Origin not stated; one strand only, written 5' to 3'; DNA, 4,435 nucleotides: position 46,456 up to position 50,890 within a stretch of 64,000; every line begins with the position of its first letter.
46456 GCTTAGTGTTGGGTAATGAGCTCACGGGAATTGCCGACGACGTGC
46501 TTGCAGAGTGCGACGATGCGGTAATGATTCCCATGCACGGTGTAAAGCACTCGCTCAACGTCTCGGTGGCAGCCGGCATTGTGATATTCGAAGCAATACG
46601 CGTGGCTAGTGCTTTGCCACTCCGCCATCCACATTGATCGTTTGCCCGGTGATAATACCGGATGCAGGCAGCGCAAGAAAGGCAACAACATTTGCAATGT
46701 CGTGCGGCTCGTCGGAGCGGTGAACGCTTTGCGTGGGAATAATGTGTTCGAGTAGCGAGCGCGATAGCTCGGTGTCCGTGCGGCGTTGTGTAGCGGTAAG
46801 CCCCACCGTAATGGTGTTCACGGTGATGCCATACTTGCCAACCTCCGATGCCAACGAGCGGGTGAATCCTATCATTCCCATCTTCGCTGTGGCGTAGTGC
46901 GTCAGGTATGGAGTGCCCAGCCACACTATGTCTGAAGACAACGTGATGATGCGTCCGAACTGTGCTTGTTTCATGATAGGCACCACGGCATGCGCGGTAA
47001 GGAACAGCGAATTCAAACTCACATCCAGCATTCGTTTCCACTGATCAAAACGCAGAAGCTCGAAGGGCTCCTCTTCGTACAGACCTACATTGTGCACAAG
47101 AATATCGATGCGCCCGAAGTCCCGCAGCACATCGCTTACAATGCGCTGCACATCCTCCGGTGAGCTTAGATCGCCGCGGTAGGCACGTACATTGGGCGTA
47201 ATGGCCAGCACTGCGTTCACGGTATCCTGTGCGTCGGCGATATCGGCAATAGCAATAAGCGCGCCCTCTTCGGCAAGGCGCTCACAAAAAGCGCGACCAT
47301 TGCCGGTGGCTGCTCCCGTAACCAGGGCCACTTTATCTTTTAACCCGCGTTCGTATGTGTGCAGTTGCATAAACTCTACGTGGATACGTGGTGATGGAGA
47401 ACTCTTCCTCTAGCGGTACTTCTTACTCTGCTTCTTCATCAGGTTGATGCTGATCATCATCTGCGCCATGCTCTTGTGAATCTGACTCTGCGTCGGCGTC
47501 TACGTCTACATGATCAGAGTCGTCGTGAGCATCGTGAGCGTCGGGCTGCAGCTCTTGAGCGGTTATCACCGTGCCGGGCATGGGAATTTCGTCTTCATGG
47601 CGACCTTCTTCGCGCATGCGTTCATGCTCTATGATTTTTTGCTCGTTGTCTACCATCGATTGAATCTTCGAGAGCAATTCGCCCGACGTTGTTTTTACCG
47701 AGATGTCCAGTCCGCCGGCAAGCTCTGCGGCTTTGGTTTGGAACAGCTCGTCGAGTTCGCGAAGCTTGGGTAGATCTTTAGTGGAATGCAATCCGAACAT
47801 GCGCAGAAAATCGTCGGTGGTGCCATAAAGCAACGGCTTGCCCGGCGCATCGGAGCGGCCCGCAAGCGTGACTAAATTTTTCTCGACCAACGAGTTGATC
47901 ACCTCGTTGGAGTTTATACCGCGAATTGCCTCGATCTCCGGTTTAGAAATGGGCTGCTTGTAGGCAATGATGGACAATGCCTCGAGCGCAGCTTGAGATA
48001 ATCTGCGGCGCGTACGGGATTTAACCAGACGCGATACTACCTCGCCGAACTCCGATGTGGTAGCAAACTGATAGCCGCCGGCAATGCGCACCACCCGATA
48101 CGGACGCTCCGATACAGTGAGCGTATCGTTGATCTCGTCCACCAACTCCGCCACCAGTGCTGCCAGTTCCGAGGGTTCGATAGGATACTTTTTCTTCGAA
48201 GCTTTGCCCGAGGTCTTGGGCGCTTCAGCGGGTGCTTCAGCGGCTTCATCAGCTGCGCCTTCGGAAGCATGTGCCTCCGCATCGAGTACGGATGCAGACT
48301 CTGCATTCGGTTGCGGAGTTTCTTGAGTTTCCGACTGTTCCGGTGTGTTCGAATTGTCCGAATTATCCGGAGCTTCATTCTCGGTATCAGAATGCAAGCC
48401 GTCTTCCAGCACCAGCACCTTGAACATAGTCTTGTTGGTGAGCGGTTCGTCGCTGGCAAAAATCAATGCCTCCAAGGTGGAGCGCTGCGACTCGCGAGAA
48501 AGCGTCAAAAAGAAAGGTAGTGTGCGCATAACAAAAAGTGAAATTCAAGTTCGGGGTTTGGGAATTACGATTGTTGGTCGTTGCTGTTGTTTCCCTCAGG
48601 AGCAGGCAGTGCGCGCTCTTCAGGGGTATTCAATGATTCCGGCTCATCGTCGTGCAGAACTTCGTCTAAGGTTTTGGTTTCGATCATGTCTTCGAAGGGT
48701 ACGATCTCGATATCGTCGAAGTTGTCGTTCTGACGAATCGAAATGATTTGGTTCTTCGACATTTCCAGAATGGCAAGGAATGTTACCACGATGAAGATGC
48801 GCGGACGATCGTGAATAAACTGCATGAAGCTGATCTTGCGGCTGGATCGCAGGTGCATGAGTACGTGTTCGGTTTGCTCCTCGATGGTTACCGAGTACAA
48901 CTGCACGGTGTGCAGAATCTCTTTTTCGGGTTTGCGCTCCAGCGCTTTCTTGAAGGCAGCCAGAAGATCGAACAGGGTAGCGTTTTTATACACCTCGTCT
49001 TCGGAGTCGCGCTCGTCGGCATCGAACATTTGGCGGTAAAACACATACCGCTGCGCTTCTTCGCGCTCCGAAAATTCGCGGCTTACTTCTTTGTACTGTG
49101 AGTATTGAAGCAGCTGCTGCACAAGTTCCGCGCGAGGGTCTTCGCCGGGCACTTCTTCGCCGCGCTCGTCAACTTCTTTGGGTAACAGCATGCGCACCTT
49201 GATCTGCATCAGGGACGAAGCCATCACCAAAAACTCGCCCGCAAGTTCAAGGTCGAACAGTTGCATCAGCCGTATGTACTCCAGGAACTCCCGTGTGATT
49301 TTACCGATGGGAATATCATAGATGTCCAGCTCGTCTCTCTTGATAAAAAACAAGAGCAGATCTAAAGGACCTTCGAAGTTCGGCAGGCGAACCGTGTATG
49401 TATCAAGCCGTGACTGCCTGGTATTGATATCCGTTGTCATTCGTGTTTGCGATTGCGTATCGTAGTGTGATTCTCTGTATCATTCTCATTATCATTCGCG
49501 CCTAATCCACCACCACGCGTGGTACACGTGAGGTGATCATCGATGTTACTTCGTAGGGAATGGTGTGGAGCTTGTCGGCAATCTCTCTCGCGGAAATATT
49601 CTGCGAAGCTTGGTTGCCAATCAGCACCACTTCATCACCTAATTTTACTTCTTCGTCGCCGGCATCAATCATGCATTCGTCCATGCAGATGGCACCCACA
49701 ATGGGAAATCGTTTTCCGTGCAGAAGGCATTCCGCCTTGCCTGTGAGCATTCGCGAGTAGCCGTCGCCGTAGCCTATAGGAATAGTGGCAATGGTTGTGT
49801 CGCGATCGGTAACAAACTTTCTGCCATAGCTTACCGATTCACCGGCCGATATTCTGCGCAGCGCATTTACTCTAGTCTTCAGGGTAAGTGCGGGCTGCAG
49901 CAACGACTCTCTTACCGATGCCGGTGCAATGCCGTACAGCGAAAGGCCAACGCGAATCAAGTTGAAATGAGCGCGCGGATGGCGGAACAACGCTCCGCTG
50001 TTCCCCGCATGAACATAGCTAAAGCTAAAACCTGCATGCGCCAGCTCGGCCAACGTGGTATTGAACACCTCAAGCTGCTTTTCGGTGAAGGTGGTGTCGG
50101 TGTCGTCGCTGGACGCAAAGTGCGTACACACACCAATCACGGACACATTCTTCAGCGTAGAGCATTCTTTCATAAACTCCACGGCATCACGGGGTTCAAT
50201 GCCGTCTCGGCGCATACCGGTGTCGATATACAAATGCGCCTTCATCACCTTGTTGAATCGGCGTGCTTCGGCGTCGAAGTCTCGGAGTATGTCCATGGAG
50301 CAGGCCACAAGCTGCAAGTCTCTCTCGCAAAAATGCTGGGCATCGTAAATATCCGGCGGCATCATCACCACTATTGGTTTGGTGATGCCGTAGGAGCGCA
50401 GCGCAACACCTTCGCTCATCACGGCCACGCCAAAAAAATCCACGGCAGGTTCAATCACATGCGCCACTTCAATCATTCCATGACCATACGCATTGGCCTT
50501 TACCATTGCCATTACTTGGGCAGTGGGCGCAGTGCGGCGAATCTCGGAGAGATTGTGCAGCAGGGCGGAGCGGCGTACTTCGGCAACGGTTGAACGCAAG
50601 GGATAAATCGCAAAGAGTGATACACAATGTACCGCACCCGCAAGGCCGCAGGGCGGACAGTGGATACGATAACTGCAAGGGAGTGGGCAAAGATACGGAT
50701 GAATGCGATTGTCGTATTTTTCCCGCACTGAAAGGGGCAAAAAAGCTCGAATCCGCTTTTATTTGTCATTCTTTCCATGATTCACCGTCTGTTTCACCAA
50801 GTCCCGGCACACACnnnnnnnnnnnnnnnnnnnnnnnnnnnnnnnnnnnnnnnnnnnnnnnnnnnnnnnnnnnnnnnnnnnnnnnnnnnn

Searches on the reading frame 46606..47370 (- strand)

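Call 19: search_protein_families(library=pfam, proteins=[window:46606-47370:-], max_evalue=0.001)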
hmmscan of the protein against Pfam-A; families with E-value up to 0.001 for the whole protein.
window:46606-47370:- (254 aa): 4 families
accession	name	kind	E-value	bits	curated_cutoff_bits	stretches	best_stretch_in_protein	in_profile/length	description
PF13561.12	adh_short_C2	-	7e-56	189.9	27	1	19-251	1-235/236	Enoyl-(Acyl carrier protein) reductase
PF00106.31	adh_short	-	8.5e-47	159.6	26.6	1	13-199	1-189/195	short chain dehydrogenase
PF08659.16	KR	-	1.9e-11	44.7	22.6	1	15-174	3-164/180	KR domain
PF08643.16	DUF1776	-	5.2e-05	23.2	25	1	98-194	103-201/294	Fungal family of unknown function (DUF1776)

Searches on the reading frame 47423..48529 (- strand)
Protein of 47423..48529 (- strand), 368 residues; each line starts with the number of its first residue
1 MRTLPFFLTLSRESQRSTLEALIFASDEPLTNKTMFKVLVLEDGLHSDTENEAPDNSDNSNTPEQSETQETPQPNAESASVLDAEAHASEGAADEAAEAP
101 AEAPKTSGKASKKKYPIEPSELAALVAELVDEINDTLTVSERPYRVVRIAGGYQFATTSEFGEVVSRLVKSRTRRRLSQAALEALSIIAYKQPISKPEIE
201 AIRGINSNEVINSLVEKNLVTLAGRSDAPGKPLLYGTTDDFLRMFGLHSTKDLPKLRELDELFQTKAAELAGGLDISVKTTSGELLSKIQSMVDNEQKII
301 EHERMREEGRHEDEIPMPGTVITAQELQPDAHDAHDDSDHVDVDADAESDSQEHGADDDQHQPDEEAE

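Call 19: search_protein_families(library=pfam, proteins=[window:47423-48529:-], max_evalue=0.001)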
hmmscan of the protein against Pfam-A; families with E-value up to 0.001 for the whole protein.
window:47423-48529:- (368 aa): 1 family
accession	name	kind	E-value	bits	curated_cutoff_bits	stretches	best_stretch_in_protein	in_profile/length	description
PF04079.22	SMC_ScpB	-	8.2e-47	159.2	27.4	1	125-256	29-160/160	Segregation and condensation complex subunit ScpB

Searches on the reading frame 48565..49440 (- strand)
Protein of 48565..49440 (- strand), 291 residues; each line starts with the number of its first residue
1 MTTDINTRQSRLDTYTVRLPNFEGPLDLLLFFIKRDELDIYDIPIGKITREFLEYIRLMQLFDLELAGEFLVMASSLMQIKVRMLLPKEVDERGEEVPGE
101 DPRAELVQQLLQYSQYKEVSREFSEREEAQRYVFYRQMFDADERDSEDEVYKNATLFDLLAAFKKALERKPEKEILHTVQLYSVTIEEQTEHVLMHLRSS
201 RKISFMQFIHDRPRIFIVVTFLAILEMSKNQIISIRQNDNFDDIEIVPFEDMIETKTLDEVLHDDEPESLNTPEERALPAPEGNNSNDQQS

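Call 47: search_protein_families(library=pfam, proteins=[window:48565-49440:-], max_evalue=0.0001)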
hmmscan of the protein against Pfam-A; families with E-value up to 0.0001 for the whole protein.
window:48565-49440:- (291 aa): 1 family
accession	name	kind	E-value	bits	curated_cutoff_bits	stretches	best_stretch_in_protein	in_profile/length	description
PF02616.19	SMC_ScpA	-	3.6e-41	142.1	24.6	1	33-246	2-229/232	Segregation and condensation protein ScpA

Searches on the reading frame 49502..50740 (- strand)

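Call 47: search_protein_families(library=pfam, proteins=[window:49502-50740:-], max_evalue=0.0001)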
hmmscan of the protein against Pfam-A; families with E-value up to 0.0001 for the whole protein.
window:49502-50740:- (412 aa): 2 families
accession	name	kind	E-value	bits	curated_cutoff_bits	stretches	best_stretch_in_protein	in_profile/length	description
PF01168.26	Ala_racemase_N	-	1.5e-63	214.9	24.1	1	56-273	2-220/220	Alanine racemase, N-terminal domain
PF00842.27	Ala_racemase_C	-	1.5e-46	157.6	25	1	284-409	1-126/127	Alanine racemase, C-terminal domain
